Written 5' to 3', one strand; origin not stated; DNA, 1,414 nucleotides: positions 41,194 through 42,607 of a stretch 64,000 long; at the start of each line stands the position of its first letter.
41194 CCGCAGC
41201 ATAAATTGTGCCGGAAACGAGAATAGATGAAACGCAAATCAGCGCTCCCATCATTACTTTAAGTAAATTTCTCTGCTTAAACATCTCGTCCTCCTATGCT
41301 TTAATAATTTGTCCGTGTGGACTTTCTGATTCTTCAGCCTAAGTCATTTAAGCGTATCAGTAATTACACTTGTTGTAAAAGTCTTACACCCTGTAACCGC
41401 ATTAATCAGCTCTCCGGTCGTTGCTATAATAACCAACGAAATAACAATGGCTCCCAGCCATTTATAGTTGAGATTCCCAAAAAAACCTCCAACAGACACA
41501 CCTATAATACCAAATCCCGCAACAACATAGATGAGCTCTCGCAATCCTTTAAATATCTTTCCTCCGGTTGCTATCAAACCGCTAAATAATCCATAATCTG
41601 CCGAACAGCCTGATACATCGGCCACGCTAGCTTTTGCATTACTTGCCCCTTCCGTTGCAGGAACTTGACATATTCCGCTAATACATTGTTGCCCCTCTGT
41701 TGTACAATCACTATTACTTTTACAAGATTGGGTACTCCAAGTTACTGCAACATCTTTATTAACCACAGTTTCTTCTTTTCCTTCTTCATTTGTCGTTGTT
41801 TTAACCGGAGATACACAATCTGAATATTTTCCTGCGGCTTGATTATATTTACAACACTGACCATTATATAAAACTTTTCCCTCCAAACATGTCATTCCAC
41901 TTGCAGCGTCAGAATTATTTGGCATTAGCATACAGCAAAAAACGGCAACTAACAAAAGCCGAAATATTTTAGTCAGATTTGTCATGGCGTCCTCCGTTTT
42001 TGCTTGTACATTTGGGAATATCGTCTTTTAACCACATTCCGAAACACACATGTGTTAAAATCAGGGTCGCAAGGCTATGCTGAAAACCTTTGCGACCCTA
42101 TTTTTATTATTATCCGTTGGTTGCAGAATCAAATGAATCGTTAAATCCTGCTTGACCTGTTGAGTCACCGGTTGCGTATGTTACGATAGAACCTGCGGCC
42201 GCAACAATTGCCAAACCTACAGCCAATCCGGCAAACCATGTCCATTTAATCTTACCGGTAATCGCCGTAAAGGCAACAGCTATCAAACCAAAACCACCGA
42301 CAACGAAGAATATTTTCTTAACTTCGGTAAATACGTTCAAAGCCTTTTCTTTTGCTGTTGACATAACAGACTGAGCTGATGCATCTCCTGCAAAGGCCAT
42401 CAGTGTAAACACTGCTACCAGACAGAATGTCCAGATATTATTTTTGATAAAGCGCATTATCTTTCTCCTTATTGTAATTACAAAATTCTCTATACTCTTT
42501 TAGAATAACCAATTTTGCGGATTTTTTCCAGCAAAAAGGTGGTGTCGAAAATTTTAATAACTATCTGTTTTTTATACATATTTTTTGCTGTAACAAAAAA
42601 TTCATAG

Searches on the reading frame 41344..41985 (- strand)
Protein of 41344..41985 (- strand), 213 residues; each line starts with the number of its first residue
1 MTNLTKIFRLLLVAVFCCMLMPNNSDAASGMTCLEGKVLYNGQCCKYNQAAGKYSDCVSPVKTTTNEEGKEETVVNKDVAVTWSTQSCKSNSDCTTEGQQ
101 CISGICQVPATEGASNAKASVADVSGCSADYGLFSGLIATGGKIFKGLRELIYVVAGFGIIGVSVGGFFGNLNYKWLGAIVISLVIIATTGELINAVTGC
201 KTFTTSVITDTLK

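Call 6: search_protein_families(library=pfam, proteins=[window:41344-41985:-], max_evalue=0.1)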
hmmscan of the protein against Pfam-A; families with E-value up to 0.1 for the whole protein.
window:41344-41985:- (213 aa): 2 families
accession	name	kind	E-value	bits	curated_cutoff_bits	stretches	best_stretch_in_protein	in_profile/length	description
PF04956.18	TrbC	-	0.0073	16.9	27.9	1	143-195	43-96/98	TrbC/VIRB2 pilin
PF01683.23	EB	-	0.0083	16.6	24.3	1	33-107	1-40/52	EB module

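Call 59: search_protein_families(library=ncbifam, proteins=[window:41344-41985:-], max_evalue=0.01)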
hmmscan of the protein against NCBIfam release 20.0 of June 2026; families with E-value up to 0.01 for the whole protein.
window:41344-41985:- (213 aa): 0 families

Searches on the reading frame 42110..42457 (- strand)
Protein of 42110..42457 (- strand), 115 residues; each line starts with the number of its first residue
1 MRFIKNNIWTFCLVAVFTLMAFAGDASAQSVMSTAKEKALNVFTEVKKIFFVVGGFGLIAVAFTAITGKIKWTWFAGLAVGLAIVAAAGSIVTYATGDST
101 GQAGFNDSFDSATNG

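Call 6: search_protein_families(library=pfam, proteins=[window:42110-42457:-], max_evalue=0.1)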
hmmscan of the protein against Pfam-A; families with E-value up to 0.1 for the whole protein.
window:42110-42457:- (115 aa): 1 family
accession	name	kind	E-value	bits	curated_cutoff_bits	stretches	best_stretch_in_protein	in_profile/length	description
PF04956.18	TrbC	-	1.1e-09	38.8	27.9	1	4-94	6-97/98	TrbC/VIRB2 pilin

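Call 59: search_protein_families(library=ncbifam, proteins=[window:42110-42457:-], max_evalue=0.01)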
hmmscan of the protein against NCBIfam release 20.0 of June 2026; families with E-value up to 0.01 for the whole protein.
window:42110-42457:- (115 aa): 0 families

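Call 75: search_dna_similar(query=window:42110-42457:-, collection=plasmids, mode=protein, max_evalue=1, max_rows=15)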
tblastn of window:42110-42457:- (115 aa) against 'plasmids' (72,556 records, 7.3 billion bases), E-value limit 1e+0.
Records with a match: 1; places in all: 1; records where one place covers at least 80% of the query: 0.
Best place of each record, by identity: <60% 1.
By first word of the organism name: Microvirga 1.
By predicted mobility (MOB-suite, as given by PLSDB): non-mobilizable 1.
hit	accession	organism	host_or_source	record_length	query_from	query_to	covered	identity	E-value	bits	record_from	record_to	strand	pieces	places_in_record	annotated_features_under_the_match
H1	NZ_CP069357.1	Microvirga sp. VF16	Vachellia farnesiana,Cell culture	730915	25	75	44%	39.2%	5e-2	39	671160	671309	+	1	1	TrbC/VirB2 family protein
